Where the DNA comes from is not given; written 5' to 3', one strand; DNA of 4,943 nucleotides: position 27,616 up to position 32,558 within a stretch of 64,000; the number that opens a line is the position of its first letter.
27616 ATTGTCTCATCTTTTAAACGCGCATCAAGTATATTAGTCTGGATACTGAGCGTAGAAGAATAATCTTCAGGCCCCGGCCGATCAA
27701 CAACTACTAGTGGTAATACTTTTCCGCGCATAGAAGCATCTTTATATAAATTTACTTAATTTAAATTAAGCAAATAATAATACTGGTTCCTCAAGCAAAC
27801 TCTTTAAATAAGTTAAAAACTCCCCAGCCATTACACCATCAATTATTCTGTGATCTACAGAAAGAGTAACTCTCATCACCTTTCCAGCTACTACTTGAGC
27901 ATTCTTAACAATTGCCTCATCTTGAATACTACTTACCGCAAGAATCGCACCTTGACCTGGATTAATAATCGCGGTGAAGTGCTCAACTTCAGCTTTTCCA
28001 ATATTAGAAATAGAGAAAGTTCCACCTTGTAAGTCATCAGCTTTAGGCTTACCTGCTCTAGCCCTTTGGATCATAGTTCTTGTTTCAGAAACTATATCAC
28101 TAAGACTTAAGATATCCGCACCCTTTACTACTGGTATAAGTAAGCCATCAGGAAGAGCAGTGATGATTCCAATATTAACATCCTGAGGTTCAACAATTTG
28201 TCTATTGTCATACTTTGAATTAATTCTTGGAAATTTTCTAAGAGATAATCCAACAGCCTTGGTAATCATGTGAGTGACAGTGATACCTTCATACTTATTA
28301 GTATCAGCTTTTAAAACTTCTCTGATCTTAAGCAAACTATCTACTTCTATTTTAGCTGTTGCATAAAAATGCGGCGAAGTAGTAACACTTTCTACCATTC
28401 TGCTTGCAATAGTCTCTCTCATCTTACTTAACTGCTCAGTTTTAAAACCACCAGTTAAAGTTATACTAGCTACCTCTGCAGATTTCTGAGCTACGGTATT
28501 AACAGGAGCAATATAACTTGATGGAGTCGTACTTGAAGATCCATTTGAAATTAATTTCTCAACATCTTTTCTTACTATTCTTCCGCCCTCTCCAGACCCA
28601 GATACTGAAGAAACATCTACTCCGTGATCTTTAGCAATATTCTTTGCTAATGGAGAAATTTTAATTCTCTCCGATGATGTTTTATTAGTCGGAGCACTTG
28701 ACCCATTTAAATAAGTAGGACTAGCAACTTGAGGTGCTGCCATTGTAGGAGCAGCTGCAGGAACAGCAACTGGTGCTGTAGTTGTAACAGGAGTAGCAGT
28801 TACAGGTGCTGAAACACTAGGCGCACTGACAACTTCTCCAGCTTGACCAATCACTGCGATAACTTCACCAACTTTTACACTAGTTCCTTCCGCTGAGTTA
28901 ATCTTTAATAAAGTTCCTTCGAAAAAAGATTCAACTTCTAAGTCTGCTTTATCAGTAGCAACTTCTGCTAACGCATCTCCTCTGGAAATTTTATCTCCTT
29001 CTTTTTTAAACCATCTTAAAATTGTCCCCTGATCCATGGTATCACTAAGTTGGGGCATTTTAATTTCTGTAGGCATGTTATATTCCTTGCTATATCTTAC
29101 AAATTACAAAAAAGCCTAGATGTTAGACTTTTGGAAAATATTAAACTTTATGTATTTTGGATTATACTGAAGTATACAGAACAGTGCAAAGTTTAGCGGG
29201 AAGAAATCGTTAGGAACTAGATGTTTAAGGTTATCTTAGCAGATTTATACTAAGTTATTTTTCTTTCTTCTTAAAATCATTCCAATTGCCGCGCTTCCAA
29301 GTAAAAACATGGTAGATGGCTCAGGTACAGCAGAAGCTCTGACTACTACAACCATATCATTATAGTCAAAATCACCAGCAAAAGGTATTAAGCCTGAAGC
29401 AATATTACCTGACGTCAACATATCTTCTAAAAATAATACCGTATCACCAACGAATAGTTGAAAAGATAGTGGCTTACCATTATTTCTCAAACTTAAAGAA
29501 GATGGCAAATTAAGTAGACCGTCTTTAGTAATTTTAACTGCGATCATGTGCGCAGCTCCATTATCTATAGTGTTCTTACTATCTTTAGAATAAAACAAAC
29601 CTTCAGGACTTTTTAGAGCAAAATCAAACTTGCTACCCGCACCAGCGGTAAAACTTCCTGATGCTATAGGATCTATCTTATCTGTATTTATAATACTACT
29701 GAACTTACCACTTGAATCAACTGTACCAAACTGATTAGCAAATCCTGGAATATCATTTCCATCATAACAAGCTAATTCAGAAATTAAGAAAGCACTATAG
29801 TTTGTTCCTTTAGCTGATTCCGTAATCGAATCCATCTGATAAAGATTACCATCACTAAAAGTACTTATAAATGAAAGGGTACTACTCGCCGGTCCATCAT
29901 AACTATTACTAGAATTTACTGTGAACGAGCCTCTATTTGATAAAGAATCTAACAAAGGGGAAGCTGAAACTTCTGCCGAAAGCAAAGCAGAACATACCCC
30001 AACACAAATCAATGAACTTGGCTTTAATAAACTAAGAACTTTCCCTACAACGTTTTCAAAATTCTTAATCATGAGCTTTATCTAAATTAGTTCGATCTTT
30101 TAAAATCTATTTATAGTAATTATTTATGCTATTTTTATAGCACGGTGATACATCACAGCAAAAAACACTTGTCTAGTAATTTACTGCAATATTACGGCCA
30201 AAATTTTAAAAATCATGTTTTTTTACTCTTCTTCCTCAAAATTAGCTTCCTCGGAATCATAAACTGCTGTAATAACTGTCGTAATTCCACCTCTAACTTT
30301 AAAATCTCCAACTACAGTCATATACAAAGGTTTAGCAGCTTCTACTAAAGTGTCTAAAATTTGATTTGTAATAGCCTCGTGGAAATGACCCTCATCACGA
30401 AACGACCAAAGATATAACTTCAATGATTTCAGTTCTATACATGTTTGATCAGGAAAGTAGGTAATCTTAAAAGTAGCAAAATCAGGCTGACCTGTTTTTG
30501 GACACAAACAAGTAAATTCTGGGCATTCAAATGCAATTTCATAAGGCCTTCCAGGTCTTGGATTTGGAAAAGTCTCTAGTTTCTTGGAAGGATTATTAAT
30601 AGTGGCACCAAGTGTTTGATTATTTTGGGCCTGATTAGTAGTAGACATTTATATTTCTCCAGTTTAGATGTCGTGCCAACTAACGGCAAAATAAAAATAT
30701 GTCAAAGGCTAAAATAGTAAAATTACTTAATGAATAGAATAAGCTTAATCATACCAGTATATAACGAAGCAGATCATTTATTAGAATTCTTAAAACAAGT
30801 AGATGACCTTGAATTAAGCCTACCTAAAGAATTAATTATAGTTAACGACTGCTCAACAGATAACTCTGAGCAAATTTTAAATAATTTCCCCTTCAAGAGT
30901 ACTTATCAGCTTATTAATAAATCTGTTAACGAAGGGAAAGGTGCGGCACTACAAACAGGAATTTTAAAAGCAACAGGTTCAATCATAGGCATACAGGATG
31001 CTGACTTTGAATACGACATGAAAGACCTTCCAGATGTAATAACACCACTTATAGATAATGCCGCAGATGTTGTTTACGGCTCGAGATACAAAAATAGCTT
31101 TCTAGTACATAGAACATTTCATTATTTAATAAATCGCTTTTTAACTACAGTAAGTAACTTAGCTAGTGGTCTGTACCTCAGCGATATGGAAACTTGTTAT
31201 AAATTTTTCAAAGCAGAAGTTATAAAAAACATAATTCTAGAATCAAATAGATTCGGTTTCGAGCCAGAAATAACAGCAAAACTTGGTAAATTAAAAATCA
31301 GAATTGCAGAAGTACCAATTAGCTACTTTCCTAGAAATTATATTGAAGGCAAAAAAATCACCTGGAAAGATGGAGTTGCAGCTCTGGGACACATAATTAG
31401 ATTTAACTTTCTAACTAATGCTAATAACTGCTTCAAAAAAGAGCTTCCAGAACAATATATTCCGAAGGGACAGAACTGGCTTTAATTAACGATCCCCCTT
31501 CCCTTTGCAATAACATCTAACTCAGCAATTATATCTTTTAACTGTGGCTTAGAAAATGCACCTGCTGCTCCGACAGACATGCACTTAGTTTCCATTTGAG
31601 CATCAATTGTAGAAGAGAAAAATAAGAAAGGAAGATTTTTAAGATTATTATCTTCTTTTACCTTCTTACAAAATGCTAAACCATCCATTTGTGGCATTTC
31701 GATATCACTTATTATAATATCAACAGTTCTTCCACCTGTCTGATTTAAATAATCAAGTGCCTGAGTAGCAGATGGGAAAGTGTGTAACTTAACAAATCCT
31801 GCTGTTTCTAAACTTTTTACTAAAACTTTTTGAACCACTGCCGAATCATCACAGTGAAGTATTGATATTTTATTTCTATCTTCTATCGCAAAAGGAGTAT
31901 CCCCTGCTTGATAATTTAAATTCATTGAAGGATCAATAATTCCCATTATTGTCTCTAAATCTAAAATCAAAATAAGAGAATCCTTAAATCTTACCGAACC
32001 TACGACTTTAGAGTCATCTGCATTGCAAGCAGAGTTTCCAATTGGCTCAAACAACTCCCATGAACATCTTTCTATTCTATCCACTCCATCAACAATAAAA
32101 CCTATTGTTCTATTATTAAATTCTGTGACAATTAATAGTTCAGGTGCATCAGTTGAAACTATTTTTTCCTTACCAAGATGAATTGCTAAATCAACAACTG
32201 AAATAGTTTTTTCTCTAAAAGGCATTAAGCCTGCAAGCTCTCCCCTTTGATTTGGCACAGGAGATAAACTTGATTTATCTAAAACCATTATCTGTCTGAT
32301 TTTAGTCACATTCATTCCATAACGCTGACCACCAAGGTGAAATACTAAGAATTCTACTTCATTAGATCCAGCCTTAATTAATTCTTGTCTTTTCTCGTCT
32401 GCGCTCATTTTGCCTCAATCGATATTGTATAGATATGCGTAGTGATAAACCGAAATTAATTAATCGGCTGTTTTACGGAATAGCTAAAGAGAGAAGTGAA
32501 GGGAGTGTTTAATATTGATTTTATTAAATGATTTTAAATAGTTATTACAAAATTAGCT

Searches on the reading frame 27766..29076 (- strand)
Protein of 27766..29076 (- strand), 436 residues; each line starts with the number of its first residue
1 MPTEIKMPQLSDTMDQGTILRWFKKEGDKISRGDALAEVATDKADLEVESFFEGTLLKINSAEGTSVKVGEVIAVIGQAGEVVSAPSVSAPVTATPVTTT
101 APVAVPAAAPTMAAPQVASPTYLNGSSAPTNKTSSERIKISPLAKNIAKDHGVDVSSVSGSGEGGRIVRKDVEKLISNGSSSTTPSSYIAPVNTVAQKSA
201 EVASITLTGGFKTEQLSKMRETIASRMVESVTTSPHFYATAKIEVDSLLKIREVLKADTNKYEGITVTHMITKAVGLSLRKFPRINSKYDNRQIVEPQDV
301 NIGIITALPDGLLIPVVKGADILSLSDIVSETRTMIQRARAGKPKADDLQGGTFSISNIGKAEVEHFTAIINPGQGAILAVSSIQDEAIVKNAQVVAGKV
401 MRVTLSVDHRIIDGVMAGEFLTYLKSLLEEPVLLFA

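Call 29: search_protein_families(library=ncbifam, proteins=[window:27766-29076:-], max_evalue=0.00001)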
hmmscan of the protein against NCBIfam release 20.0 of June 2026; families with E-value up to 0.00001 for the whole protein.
window:27766-29076:- (436 aa): 11 families
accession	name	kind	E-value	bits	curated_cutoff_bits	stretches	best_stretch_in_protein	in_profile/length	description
TIGR01349.1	PDHac_trf_mito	equivalog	7e-112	374.7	445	1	4-434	1-435/437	pyruvate dehydrogenase complex dihydrolipoamide acetyltransferase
NF008814.0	PRK11854.1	equivalog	1.1e-76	258.6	722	1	3-430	208-631/637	pyruvate dehydrogenase complex dihydrolipoyllysine-residue acetyltransferase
NF004309.0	PRK05704.1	equivalog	4.2e-76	256.9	449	1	2-434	2-404/408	2-oxoglutarate dehydrogenase complex dihydrolipoyllysine-residue succinyltransferase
TIGR02927.1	SucB_Actino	equivalog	7.5e-72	242.9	423.45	1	3-430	127-570/579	2-oxoglutarate dehydrogenase, E2 component, dihydrolipoamide succinyltransferase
TIGR01347.1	sucB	equivalog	1.1e-68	232.4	378.65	1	4-433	2-399/404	dihydrolipoyllysine-residue succinyltransferase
TIGR01348.1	PDHac_trf_long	equivalog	6e-66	223.2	552.1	1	4-433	157-584/587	dihydrolipoyllysine-residue acetyltransferase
NF008815.0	PRK11857.1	equivalog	2.3e-59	201.4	378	1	136-434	2-305/308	dihydrolipoamide acetyltransferase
NF011416.0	PRK14843.1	equivalog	6e-55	186.5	429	1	135-434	46-345/347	dihydrolipoamide acetyltransferase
NF008907.0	PRK12270.1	equivalog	3.5e-28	97.9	878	1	183-429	119-362/1241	multifunctional oxoglutarate decarboxylase/oxoglutarate dehydrogenase thiamine pyrophosphate-binding subunit/dihydrolipoyllysine-residue suc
NF011457.0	PRK14875.1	equivalog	7.9e-25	87.6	307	1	3-211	4-141/372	acetoin dehydrogenase dihydrolipoyllysine-residue acetyltransferase subunit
NF008854.0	PRK11892.1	equivalog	3.3e-24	85.4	454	1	1-111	1-113/464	pyruvate dehydrogenase complex E1 component subunit beta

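Call 30: find_related_loci(query=window:27766-29076:-, collection=genome_contigs, flank=1000)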
Query window:27766-29076:- (436 aa) in genome_contigs; peptide patterns used: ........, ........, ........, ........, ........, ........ (x = any residue, [..] = any of these).
435 stretches matched a pattern; 48 encode a relative of the query (tblastn E <= 1e-3); 48 distinct loci.
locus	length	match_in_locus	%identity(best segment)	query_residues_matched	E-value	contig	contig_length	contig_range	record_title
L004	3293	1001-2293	68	1-436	0e+0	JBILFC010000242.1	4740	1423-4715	MAG: Bdellovibrionota bacterium isolate ME2016-07-29_3300044622_group7_bin50 Rohwer_bin1159_scaffold_10513_c1, whole gen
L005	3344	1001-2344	66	1-436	0e+0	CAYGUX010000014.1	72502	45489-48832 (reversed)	MAG TPA_asm: uncultured Bdellovibrionales bacterium isolate ERP117304_co3_82 genome assembly, contig: NODE_536_length_72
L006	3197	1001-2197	37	1-435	2e-79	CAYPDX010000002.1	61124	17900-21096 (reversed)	MAG TPA_asm: uncultured Rickettsia sp. isolate SRP296810_co1_77 genome assembly, contig: NODE_388_length_61124_cov_5.606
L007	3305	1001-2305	37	1-430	3e-79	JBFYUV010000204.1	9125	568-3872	MAG: Chloroflexota bacterium isolate PPR_0304 k121_6069802, whole genome shotgun sequence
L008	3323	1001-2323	37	1-435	1e-78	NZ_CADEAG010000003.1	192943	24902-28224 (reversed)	Bartonella taylorii 8TBB strain SRS29, whole genome shotgun sequence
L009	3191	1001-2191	35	1-435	3e-78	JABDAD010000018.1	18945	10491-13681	MAG: Alphaproteobacteria bacterium isolate BWOrgControl_Nextera54_MAG6 3300020634.a:Ga0206846_1064, whole genome shotgun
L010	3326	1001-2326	37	1-435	7e-76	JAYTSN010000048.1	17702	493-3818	MAG: Aestuariivirga sp. isolate GFS_5127 GFS_5127_47, whole genome shotgun sequence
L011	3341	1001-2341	35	1-431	1e-74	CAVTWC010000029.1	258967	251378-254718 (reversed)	MAG: uncultured Alphaproteobacteria bacterium isolate MFD04967.bin.1.219 genome assembly, contig: contig_37616, whole ge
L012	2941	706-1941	36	1-435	2e-74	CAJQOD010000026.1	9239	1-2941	MAG: uncultured Rickettsiaceae bacterium isolate 10_20180508_Bin_154_1 genome assembly, contig: c_000002754045, whole ge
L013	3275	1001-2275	37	1-429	2e-74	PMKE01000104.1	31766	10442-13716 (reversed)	MAG: Alphaproteobacteria bacterium isolate fen_915 73.20120600_E2D.155_contig_12458, whole genome shotgun sequence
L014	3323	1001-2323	35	1-435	5e-73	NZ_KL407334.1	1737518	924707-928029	Bartonella koehlerae C-29 supercont1.1, whole genome shotgun sequence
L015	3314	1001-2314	36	1-429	3e-73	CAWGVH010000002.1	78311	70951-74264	MAG: uncultured Chloroflexia bacterium isolate MFD02809.bin.2.210 genome assembly, contig: contig_124132, whole genome s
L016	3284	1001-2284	36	4-429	2e-67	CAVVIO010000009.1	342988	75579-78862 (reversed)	MAG: uncultured Bacteroidales bacterium isolate MFD02923.bin.2.58 genome assembly, contig: contig_15349, whole genome sh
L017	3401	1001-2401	34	1-434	2e-67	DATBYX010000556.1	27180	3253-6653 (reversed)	MAG TPA_asm: Xanthobacteraceae bacterium isolate SMAG_U7604 k141_12251, whole genome shotgun sequence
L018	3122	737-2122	33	1-434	4e-67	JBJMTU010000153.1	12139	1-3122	MAG: Xanthobacteraceae bacterium isolate H1_18_all_fractions_metab_conc_36_64_14 k255_3137217, whole genome shotgun sequ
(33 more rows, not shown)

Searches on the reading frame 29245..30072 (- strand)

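Call 29: search_protein_families(library=ncbifam, proteins=[window:29245-30072:-], max_evalue=0.00001)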
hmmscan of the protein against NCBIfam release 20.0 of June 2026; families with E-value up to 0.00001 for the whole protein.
window:29245-30072:- (275 aa): 1 family
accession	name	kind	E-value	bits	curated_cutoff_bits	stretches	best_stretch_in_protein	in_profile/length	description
TIGR02595.1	PEP_CTERM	domain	1.6e-06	28.5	16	1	249-271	1-23/24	PEP-CTERM sorting domain-containing protein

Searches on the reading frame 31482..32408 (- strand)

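Call 29: search_protein_families(library=ncbifam, proteins=[window:31482-32408:-], max_evalue=0.00001)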
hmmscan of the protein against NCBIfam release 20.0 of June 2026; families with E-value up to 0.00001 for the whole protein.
window:31482-32408:- (308 aa): 34 families (the best 25 are shown)
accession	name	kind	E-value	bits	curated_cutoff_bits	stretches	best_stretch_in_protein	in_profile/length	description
NF001965.0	PRK00742.1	subfamily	1.3e-13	51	293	1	179-293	2-112/357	chemotaxis-specific protein-glutamate methyltransferase CheB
NF008099.0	PRK10841.1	equivalog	3.9e-13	48.1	920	1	152-296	796-934/949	two-component system sensor histidine kinase RcsC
NF007903.0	PRK10612.1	equivalog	3e-12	46.6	260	1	16-155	15-151/167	chemotaxis protein CheW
NF046022.1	RespRegCpdRBruc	equivalog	7e-11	42.2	180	1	182-300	3-116/120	cell cycle two-component system response regulator CpdR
TIGR01818.1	ntrC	equivalog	1e-10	41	558.6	1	184-294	2-107/463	nitrogen regulation protein NR(I)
NF007901.0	PRK10610.1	equivalog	2.6e-10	40.5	189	1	180-289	5-111/129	chemotaxis response regulator CheY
NF045505.1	RR_RssB_Pseudo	equivalog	3.1e-10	39.7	700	1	180-292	5-110/394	two-component system response regulator RssB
NF008176.1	PRK10923.1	equivalog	4.2e-10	38.8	620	1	185-288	8-105/469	nitrogen regulation protein NR(I)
NF007135.0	PRK09581.1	equivalog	4.5e-10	38.9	474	1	183-288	5-106/457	PleD family two-component system response regulator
NF053512.1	nitric_RR_NosR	exception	4.9e-10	39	400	1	183-252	1-66/422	response regulator c-di-GMP phosphodiesterase, NosR family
NF006900.1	PRK09390.1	equivalog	3.2e-09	36.6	255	1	183-294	7-112/203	response regulator FixJ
NF045944.1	ResRegRpaBCyano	equivalog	4.1e-09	36.2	330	1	186-288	3-98/229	response regulator transcription factor RpaB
NF007969.0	PRK10693.1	equivalog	4.6e-09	35.7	329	1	182-288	9-109/337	two-component system response regulator RssB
NF049963.1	RespRegFlgRCampy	domain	5.9e-09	35.3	750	1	188-254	8-70/429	fla regulon two-component system response regulator FlgR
NF053854.1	RespRegPhoBBctds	equivalog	6.1e-09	35.6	270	1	183-298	1-112/225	two-component system response regulator PhoB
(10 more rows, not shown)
